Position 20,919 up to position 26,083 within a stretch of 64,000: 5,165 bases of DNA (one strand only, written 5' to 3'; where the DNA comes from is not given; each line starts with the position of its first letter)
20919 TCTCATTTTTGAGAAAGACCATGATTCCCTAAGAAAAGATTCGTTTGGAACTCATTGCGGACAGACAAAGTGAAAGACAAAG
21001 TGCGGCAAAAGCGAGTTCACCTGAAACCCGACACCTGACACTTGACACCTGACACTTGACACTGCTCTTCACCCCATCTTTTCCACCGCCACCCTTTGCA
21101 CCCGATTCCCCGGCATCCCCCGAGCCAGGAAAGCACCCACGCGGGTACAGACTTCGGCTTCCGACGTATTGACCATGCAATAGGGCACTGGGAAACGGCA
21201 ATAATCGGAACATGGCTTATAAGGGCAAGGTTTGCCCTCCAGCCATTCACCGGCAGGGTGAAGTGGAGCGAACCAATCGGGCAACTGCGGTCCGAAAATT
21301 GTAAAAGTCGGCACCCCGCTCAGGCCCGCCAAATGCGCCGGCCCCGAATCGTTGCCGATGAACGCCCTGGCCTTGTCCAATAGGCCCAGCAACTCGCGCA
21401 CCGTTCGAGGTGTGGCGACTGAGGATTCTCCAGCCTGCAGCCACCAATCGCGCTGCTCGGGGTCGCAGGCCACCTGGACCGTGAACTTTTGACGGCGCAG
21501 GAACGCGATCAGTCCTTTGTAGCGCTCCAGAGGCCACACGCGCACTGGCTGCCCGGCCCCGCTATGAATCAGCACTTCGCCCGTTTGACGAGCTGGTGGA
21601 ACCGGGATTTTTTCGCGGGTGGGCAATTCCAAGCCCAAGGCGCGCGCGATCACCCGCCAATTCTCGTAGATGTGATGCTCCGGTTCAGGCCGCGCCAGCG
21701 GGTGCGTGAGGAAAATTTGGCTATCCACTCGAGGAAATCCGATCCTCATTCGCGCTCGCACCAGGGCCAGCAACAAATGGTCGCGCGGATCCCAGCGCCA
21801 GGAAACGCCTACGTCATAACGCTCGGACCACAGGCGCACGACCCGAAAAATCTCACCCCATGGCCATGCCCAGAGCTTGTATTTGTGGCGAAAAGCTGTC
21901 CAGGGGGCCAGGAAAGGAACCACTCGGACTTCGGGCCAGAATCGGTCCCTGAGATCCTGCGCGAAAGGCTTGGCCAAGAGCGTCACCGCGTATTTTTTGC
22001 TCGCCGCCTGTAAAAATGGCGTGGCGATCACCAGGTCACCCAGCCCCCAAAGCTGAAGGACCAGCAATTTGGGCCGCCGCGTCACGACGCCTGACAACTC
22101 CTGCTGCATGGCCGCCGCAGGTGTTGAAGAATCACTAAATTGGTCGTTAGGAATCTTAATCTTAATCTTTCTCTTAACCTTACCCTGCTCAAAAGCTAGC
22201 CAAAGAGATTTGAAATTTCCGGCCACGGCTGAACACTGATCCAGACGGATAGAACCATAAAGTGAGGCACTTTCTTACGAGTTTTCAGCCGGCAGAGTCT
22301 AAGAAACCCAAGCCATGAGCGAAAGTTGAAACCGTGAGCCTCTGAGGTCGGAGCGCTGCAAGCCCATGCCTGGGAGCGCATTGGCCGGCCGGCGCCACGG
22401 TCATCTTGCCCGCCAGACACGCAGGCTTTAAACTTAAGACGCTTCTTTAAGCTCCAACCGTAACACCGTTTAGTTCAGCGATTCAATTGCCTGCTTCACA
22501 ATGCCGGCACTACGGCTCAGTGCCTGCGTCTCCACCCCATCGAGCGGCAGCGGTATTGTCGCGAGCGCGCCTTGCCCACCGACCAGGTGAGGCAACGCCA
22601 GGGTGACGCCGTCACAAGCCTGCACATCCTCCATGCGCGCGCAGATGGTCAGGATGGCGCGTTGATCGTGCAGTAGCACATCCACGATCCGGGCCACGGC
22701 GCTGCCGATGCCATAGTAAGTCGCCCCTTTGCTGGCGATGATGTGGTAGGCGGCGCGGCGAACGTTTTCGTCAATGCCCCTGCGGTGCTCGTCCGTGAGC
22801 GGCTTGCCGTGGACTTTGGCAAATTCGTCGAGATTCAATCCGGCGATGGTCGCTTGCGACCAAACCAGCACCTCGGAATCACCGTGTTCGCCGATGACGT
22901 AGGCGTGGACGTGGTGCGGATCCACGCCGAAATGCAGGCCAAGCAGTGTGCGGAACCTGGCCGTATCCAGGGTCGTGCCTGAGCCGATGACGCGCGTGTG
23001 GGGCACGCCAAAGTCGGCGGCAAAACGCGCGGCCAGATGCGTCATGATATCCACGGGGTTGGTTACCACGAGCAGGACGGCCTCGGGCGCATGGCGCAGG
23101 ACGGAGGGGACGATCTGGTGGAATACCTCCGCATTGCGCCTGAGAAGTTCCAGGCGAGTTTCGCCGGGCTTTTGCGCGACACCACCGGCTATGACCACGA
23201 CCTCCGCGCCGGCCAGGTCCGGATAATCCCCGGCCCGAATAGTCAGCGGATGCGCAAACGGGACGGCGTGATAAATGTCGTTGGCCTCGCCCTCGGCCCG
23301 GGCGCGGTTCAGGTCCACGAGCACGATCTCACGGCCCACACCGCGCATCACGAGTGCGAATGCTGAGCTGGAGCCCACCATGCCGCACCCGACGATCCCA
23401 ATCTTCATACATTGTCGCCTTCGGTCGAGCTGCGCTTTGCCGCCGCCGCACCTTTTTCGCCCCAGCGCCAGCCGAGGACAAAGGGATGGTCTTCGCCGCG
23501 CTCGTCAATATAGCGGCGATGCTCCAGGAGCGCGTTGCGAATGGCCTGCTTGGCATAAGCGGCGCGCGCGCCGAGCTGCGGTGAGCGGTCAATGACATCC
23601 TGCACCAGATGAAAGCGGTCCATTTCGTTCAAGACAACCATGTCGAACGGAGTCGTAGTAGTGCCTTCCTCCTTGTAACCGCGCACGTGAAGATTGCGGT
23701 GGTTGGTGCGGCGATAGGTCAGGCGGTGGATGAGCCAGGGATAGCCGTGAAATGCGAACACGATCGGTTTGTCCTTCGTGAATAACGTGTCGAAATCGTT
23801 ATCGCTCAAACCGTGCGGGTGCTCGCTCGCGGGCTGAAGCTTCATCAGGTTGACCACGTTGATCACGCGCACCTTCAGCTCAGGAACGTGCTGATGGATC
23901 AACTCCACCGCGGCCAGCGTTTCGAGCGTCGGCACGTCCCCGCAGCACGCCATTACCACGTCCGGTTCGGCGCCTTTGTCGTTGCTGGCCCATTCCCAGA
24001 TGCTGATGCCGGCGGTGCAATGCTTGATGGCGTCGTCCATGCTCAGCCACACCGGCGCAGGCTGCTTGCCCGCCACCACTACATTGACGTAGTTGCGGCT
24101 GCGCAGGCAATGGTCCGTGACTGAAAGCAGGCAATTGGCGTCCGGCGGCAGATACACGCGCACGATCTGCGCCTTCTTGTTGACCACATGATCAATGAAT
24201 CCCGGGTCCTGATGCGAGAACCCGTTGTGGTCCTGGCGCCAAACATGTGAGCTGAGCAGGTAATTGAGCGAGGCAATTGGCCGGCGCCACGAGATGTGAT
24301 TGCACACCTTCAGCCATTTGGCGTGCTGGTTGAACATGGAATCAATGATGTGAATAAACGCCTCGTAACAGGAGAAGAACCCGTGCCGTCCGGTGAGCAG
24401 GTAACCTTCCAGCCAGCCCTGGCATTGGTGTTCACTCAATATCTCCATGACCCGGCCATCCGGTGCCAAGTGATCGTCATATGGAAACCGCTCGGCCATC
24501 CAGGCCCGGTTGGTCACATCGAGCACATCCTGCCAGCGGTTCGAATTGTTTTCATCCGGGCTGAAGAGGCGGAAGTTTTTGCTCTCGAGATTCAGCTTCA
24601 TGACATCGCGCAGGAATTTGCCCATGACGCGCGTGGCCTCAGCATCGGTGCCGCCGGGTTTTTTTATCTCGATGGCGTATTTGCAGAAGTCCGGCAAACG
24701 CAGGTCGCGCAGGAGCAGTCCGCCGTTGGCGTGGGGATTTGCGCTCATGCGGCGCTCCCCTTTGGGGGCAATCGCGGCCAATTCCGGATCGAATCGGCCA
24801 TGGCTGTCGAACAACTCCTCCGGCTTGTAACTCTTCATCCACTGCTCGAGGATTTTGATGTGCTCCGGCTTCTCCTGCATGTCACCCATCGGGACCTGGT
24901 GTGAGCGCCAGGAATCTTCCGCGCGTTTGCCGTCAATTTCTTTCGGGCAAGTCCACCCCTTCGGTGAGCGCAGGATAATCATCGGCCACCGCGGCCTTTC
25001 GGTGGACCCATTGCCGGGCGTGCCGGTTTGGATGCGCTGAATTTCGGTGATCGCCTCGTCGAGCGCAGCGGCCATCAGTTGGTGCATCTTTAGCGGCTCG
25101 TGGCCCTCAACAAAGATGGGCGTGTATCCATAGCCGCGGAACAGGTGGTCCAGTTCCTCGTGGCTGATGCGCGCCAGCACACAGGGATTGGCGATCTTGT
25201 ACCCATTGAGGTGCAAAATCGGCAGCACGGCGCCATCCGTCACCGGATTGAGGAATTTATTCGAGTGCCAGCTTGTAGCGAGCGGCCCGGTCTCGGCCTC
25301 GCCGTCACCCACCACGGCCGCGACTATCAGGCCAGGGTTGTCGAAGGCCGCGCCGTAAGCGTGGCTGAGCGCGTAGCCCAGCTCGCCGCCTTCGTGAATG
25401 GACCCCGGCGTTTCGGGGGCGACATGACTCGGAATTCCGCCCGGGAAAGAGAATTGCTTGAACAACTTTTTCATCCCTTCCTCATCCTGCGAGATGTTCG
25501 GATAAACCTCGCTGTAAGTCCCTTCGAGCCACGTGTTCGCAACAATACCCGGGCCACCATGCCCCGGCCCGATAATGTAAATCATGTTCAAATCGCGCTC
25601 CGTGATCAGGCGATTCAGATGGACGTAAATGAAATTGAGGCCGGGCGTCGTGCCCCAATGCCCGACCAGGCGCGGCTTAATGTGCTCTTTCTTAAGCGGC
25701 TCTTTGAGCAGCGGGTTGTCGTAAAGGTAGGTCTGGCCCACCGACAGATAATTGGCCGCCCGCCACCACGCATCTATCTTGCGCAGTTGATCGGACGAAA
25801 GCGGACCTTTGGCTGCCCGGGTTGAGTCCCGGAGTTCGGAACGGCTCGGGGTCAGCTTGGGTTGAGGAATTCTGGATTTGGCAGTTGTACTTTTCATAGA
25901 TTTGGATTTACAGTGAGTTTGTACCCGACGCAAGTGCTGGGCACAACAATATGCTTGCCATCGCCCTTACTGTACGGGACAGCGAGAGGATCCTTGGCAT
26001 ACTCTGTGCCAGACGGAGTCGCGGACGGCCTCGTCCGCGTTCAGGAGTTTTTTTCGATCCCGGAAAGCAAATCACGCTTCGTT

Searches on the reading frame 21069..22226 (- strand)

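Call 14: search_protein_families(library=pfam, proteins=[window:21069-22226:-], max_evalue=0.01)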
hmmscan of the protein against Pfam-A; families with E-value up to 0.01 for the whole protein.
window:21069-22226:- (385 aa): 1 family
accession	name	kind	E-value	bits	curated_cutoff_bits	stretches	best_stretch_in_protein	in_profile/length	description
PF01075.23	Glyco_transf_9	-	1.9e-15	57.3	22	1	151-325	27-223/247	Glycosyltransferase family 9 (heptosyltransferase)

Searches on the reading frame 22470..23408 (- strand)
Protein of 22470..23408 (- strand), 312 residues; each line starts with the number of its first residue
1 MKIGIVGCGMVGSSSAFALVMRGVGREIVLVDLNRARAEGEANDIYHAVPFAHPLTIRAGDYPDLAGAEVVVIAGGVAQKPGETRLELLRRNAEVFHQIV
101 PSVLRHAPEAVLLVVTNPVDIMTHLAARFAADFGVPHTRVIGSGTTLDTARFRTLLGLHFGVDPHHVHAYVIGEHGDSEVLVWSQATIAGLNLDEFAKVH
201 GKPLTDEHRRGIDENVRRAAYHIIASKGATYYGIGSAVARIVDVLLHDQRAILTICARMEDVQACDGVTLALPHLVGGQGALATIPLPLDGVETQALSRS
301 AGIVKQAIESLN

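Call 14: search_protein_families(library=pfam, proteins=[window:22470-23408:-], max_evalue=0.01)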
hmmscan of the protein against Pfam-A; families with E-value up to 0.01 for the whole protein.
window:22470-23408:- (312 aa): 2 families
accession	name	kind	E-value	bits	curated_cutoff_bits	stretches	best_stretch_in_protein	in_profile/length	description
PF00056.29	Ldh_1_N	-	1.8e-39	135.4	27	1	1-141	1-140/141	lactate/malate dehydrogenase, NAD binding domain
PF02866.23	Ldh_1_C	-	3.3e-32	112.3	22.6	1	145-310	1-169/174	lactate/malate dehydrogenase, alpha/beta C-terminal domain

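Call 55: find_homologous_proteins(query=window:22470-23408:-, max_evalue=1e-50)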
Query window:22470-23408:- (312 aa): 7993 proteins with E <= 1e-50 among 8000 candidates; the best 120 are listed.
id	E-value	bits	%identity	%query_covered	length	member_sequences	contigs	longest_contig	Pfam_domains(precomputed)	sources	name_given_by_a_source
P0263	2.0e-200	682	100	100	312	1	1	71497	PF00056.30,PF02866.24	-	-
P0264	2.0e-184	630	92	100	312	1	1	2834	PF00056.30,PF02866.24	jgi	jgi:L-lactate dehydrogenase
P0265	1.4e-173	594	87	100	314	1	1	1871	PF00056.30,PF02866.24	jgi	jgi:L-lactate dehydrogenase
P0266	1.4e-173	594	87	100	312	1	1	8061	PF00056.30,PF02866.24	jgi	jgi:L-lactate dehydrogenase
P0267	1.9e-172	590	87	100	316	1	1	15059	PF00056.30,PF02866.24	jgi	jgi:L-lactate dehydrogenase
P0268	3.5e-172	590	86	100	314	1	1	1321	PF00056.30,PF02866.24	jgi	jgi:L-lactate dehydrogenase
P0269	3.5e-172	590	86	100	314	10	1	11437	PF00056.30,PF02866.24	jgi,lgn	jgi:L-lactate dehydrogenase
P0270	3.9e-172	589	86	100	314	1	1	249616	PF00056.30,PF02866.24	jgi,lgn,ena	-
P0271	3.6e-171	586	86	100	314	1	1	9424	PF00056.30,PF02866.24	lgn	-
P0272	6.0e-171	586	86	100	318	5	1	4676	PF00056.30,PF02866.24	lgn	-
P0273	7.8e-171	585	86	100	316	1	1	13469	PF00056.30,PF02866.24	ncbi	-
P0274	1.1e-170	585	85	100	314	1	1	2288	PF00056.30,PF02866.24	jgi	jgi:L-lactate dehydrogenase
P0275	2.3e-170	584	86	100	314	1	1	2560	PF00056.30,PF02866.24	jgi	-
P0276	2.7e-170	583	86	100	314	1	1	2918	PF00056.30,PF02866.24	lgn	-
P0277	3.0e-170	583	85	100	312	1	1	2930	PF00056.30,PF02866.24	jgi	jgi:L-lactate dehydrogenase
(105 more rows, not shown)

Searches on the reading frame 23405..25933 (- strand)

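Call 14: search_protein_families(library=pfam, proteins=[window:23405-25933:-], max_evalue=0.01)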
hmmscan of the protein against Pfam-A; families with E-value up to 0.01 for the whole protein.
window:23405-25933:- (842 aa): 3 families
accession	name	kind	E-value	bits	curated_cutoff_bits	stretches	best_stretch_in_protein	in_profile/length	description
PF09364.15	XFP_N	-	9.3e-181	600.9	23.7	1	46-406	3-363/364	XFP N-terminal domain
PF09363.15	XFP_C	-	1.5e-98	328.6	23.4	1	623-824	1-202/202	XFP C-terminal domain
PF03894.20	XFP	-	6.3e-89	296.8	22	1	436-612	2-177/177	D-xylulose 5-phosphate/D-fructose 6-phosphate phosphoketolase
